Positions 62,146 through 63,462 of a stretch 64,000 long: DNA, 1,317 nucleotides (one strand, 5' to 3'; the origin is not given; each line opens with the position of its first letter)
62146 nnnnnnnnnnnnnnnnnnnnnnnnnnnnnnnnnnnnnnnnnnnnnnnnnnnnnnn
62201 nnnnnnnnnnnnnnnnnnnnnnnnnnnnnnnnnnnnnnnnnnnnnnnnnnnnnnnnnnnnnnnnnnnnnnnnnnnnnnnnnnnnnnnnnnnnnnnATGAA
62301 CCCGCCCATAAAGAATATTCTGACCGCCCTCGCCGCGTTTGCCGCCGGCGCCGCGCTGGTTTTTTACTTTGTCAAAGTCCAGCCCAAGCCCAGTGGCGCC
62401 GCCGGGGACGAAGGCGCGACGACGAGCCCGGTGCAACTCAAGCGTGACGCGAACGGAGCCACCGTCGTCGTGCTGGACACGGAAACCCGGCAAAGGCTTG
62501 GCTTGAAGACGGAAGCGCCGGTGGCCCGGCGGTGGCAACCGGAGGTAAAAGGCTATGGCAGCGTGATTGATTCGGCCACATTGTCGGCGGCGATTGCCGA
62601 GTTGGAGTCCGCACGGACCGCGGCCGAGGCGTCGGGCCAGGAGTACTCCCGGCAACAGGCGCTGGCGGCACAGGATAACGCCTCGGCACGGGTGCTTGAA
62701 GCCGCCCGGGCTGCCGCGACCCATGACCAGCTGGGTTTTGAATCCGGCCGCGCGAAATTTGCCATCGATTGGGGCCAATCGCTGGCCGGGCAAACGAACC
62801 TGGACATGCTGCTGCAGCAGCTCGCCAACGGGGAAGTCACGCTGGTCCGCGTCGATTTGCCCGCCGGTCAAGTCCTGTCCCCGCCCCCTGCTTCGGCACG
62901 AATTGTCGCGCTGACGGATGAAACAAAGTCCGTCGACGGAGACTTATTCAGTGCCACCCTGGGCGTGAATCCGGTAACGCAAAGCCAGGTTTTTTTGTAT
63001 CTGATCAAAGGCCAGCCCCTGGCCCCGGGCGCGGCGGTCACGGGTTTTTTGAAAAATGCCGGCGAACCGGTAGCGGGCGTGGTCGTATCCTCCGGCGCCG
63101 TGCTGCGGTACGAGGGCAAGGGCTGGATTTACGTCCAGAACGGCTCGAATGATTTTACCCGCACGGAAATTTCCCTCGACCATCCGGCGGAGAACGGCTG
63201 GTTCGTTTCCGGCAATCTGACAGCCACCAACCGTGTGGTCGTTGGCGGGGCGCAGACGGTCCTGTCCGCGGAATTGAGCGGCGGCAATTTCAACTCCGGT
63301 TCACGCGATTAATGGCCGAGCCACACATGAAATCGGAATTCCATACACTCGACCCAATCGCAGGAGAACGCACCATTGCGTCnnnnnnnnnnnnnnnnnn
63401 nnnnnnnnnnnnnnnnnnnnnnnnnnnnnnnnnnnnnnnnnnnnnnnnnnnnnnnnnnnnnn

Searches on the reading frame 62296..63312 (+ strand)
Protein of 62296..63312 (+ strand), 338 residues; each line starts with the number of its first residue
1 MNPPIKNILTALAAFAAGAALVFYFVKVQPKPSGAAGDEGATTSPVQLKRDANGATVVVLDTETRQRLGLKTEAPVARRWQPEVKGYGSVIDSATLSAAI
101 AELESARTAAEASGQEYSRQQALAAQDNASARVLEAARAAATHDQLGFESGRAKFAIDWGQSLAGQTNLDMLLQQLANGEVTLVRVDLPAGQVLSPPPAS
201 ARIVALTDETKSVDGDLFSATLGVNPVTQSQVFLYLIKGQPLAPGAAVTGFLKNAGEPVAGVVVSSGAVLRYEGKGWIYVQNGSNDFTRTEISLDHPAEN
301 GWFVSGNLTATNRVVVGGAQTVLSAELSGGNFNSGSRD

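Call 8: search_protein_families(library=pfam, proteins=[window:62296-63312:+], max_evalue=0.01)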
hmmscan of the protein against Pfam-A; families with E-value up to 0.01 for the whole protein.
window:62296-63312:+ (338 aa): 0 families

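Call 9: search_protein_families(library=ncbifam, proteins=[window:62296-63312:+], max_evalue=0.001)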
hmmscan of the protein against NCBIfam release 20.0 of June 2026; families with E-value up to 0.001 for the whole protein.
window:62296-63312:+ (338 aa): 2 families
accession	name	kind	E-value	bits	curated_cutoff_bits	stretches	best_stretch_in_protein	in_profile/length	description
TIGR01730.1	RND_mfp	subfamily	3.7e-06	26.1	94.9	0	204-321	194-312/322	efflux RND transporter periplasmic adaptor subunit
TIGR00999.1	8a0102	subfamily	0.00075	18.7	319.3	0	241-320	190-268/271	CzcB/NccB family metal efflux transporter periplasmic adaptor subunit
